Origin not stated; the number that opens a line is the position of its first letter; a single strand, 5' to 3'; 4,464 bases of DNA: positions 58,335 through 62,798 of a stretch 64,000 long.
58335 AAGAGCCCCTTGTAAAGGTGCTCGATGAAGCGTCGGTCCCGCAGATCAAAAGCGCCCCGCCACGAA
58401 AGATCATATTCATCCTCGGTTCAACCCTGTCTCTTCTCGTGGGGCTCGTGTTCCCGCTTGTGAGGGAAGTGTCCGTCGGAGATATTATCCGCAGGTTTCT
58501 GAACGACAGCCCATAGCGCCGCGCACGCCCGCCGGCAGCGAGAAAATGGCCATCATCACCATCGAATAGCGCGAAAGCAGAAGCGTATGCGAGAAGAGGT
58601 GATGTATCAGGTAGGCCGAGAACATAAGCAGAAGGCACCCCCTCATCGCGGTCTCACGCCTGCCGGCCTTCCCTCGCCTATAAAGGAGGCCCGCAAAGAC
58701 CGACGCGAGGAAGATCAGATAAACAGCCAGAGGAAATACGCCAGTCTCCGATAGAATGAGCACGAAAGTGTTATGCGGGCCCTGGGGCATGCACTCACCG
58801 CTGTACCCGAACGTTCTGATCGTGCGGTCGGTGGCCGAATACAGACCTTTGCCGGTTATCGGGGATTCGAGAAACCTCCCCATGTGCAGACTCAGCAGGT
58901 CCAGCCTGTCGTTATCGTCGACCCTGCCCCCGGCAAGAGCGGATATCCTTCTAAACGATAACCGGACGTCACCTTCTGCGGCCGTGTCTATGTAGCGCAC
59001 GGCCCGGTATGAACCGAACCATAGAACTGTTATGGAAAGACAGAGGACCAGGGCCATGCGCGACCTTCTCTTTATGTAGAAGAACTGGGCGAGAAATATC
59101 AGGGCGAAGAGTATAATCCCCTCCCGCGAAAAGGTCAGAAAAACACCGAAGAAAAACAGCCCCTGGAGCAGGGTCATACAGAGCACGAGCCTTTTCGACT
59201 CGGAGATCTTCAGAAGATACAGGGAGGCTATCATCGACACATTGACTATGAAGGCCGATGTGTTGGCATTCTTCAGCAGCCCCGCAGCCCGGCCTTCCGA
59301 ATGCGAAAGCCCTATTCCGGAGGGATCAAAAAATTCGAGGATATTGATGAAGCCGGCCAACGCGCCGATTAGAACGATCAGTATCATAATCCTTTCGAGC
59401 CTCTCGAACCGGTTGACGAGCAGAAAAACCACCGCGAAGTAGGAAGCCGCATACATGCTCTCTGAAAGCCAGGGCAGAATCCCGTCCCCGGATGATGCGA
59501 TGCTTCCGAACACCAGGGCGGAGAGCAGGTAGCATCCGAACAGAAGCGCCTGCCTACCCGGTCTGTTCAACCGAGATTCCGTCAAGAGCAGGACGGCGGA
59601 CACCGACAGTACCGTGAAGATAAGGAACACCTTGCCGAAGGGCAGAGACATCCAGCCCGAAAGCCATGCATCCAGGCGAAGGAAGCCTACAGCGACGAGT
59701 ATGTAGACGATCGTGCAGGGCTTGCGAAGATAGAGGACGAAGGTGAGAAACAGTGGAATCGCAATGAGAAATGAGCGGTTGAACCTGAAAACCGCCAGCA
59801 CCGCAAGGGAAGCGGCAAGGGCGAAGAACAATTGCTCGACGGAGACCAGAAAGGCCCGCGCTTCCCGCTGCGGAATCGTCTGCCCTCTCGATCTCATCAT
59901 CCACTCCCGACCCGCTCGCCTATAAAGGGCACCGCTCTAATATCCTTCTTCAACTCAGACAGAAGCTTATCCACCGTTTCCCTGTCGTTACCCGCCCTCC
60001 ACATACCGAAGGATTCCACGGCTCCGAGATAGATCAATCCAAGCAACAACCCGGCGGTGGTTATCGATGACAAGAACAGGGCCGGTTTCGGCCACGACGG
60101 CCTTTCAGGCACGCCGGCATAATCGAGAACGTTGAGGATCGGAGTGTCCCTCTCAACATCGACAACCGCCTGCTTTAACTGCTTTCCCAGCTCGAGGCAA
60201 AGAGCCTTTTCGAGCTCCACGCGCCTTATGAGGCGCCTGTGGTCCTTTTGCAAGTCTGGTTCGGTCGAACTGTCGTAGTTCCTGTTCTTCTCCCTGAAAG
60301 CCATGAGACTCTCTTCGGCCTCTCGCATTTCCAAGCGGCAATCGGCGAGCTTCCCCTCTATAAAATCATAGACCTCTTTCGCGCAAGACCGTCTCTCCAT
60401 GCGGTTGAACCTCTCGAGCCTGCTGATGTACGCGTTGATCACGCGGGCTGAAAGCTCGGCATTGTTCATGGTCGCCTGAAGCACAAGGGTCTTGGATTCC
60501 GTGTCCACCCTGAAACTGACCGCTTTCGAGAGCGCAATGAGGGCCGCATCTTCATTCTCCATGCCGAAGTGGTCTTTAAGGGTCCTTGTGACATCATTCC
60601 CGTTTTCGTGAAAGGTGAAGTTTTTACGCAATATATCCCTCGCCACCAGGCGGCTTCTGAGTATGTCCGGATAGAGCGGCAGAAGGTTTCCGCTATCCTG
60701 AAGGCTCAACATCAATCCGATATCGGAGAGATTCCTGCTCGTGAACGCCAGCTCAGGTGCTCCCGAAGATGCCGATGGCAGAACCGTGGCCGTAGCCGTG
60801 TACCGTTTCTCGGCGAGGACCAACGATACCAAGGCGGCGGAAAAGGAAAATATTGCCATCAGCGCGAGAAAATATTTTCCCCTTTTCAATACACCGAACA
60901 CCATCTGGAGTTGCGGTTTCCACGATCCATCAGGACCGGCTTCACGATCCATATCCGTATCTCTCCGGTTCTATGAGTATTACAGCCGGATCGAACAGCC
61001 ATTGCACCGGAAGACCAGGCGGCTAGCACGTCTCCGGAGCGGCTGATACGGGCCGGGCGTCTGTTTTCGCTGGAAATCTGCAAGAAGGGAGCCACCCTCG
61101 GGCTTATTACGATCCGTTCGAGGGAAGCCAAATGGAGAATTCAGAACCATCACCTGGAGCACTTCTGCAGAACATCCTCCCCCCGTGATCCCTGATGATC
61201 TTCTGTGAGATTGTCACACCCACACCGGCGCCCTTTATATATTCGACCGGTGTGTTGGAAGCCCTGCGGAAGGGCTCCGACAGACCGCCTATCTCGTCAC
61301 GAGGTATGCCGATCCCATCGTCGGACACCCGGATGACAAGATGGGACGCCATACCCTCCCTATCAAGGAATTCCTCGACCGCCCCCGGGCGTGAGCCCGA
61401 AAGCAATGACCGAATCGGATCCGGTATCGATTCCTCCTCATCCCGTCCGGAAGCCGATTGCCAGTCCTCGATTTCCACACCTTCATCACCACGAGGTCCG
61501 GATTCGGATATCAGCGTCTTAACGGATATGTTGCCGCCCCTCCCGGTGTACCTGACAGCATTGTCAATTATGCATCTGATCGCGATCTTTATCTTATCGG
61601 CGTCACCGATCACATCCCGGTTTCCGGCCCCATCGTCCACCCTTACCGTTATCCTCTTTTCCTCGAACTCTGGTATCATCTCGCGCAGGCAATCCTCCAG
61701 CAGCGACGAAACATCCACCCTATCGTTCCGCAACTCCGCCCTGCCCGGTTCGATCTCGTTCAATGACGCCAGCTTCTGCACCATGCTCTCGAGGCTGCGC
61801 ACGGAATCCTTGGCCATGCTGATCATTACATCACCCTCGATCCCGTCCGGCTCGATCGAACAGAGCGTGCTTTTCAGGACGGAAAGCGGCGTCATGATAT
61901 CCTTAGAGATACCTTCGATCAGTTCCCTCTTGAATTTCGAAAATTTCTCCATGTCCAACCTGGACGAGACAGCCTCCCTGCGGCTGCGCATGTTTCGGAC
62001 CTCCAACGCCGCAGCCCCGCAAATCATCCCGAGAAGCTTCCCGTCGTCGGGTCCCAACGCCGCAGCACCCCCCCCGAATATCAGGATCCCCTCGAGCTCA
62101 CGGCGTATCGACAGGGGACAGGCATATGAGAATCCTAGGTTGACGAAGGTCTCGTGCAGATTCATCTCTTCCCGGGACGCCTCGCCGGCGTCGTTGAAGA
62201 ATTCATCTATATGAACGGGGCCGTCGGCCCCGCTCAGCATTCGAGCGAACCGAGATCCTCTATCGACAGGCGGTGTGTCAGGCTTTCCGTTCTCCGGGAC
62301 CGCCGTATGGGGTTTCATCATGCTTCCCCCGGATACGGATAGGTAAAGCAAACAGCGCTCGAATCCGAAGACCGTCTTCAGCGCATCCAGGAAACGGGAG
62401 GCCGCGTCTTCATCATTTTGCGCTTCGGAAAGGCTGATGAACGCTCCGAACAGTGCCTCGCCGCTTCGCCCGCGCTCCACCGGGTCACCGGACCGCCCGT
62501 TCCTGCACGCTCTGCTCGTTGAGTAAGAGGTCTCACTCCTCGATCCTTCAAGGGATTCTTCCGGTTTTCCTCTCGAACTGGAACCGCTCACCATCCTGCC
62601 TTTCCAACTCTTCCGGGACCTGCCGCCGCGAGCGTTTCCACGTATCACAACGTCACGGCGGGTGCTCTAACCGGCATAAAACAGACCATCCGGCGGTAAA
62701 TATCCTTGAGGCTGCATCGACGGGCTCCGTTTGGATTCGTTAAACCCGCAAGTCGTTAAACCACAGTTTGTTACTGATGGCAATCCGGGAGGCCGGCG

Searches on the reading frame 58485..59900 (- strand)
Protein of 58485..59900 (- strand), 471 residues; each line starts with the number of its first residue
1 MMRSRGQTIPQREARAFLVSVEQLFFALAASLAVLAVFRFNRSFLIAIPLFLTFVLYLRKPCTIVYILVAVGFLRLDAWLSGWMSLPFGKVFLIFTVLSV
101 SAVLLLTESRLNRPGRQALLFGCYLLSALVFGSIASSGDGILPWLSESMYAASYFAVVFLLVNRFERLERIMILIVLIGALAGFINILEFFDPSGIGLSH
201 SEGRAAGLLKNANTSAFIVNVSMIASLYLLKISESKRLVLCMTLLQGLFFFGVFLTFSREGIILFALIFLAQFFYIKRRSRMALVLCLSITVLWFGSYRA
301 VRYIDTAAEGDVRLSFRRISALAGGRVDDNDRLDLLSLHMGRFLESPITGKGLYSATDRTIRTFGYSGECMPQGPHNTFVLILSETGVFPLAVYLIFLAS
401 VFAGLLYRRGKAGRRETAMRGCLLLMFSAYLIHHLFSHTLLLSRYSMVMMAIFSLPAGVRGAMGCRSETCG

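Call 54: search_protein_families(library=pfam, proteins=[window:58485-59900:-], max_evalue=0.00001)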
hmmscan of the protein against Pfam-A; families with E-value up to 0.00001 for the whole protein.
window:58485-59900:- (471 aa): 1 family
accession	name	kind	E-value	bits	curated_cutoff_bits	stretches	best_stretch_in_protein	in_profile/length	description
PF04932.20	Wzy_C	-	3.8e-12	46.7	31.7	1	248-395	5-149/149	O-Antigen ligase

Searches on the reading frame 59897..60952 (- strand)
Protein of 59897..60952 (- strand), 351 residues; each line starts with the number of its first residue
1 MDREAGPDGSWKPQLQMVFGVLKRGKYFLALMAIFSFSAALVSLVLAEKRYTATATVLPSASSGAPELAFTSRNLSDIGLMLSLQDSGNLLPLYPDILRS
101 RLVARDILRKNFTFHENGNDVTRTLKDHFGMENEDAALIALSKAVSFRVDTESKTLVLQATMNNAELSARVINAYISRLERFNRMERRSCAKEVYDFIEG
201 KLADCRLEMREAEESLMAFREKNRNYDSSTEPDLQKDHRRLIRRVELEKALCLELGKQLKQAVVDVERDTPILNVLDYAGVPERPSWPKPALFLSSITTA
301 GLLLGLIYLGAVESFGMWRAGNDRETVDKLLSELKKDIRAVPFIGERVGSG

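Call 54: search_protein_families(library=pfam, proteins=[window:59897-60952:-], max_evalue=0.00001)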
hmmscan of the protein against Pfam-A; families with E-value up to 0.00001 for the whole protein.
window:59897-60952:- (351 aa): 1 family
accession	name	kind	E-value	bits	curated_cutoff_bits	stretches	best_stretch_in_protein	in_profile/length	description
PF02706.20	Wzz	-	2.4e-07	31.4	25.5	1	15-106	5-86/91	Chain length determinant protein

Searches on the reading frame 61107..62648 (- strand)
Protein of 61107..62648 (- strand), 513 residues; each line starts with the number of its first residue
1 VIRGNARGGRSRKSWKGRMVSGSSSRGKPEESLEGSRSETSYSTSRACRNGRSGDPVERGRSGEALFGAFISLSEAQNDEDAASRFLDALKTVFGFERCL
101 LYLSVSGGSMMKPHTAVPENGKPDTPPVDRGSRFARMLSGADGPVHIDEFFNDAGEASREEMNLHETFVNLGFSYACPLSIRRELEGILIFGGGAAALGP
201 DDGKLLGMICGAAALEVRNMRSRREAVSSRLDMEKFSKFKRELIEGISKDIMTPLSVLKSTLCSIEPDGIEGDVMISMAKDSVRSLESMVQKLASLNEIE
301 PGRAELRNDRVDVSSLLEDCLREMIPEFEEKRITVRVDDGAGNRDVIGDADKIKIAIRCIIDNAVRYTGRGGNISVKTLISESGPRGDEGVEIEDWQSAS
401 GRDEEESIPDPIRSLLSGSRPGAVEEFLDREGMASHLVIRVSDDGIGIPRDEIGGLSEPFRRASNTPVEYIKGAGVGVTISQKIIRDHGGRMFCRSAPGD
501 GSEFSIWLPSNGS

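Call 54: search_protein_families(library=pfam, proteins=[window:61107-62648:-], max_evalue=0.00001)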
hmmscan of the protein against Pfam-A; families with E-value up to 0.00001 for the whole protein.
window:61107-62648:- (513 aa): 1 family
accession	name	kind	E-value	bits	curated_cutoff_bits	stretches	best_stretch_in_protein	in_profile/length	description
PF02518.31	HATPase_c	-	9.2e-19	68.4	26.4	1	434-510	35-109/111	Histidine kinase-, DNA gyrase B-, and HSP90-like ATPase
